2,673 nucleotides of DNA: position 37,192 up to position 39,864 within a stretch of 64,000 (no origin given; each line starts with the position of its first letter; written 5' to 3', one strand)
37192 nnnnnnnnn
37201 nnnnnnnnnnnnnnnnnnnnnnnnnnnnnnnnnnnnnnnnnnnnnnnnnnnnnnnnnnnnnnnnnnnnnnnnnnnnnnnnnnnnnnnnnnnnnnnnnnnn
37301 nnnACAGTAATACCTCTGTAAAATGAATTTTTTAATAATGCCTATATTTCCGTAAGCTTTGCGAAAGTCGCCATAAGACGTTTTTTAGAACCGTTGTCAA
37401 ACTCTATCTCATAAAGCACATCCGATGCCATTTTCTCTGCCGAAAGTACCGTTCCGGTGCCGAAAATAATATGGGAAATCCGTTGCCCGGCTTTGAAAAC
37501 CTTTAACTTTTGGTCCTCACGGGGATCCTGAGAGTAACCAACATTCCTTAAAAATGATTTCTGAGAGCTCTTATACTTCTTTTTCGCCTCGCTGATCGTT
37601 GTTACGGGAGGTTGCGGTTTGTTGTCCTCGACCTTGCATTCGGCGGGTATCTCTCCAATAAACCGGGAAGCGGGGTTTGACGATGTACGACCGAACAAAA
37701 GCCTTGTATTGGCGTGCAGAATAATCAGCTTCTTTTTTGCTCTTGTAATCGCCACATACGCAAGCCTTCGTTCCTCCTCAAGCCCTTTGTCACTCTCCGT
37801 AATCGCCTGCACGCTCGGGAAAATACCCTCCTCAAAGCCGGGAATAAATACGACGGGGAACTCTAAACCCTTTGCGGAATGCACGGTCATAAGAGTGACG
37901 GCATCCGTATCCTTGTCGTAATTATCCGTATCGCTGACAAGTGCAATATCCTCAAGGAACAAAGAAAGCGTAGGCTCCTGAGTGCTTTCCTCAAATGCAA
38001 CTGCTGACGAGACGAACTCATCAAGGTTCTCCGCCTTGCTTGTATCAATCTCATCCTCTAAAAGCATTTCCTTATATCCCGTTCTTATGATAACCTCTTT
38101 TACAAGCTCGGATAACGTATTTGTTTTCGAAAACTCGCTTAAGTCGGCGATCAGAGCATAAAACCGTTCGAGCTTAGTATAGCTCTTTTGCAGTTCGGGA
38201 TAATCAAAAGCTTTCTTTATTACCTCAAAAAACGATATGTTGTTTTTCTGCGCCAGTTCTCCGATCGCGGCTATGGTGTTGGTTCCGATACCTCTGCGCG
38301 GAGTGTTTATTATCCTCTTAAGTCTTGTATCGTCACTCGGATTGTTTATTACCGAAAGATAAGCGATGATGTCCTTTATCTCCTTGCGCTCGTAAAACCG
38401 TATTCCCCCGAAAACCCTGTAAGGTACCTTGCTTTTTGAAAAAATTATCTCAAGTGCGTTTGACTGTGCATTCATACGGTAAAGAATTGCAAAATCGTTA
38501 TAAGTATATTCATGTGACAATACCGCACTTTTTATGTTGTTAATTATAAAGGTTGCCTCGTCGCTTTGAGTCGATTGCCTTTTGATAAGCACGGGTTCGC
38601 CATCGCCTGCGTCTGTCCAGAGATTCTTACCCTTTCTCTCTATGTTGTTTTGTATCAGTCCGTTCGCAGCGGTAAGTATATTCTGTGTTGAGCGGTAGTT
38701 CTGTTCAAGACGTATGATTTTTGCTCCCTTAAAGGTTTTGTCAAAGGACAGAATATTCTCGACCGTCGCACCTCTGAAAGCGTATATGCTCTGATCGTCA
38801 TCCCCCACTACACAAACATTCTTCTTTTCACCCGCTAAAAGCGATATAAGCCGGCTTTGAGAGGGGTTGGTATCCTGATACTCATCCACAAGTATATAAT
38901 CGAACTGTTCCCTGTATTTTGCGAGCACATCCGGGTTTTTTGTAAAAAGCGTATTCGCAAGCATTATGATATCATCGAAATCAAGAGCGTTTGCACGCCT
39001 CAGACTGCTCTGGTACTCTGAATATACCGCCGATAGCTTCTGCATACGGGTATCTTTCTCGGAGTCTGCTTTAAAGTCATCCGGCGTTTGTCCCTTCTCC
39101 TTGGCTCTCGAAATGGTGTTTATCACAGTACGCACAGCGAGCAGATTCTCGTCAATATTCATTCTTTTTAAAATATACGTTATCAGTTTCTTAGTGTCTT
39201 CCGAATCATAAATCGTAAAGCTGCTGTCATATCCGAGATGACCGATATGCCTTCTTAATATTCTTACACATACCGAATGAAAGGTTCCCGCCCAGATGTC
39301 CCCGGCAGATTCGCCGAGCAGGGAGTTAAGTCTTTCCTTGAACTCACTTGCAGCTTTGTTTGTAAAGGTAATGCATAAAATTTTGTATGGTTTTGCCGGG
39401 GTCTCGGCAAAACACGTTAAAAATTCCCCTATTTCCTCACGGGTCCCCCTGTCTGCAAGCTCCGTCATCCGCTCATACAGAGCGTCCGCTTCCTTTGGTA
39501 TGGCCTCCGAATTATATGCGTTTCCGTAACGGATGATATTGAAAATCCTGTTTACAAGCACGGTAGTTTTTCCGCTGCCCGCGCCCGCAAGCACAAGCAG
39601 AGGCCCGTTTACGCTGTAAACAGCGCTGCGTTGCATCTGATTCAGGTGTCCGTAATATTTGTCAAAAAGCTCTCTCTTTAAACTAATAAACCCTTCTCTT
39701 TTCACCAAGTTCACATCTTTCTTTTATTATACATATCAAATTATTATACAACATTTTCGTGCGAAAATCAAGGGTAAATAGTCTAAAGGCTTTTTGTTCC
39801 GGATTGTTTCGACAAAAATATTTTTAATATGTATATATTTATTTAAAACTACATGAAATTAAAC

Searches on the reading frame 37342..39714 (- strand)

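Call 9: search_protein_families(library=pfam, proteins=[window:37342-39714:-])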
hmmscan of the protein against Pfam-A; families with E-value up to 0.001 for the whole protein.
window:37342-39714:- (790 aa): 9 families
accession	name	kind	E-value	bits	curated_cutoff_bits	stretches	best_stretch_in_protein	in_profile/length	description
PF00580.27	UvrD-helicase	-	4.6e-88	295.9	23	2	99-329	35-271/271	UvrD/REP helicase N-terminal domain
PF13361.12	UvrD_C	-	3.2e-78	264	25.6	1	334-667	1-347/350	UvrD-like helicase C-terminal domain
PF13245.12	AAA_19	-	8.7e-21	74.9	25.1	1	28-314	1-134/134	AAA domain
PF01443.25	Viral_helicase1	-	6.5e-13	49.5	21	1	533-666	107-227/228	Viral superfamily 1 RNA helicase core domain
PF13538.12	UvrD_C_2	-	2.2e-11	43.9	27.4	1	606-665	2-51/52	UvrD-like helicase C-terminal domain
PF13086.12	AAA_11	-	1.6e-06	28.5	27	1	24-308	2-249/257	AAA domain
PF21196.3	PcrA_UvrD_tudor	-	2.1e-05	24.7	23.9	1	743-785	2-44/48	PcrA/UvrD tudor domain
PF13604.12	AAA_30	-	3e-05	24.3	27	0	265-356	84-170/191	AAA domain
PF13087.12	AAA_12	-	0.0001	22.4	27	0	599-666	132-191/195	AAA domain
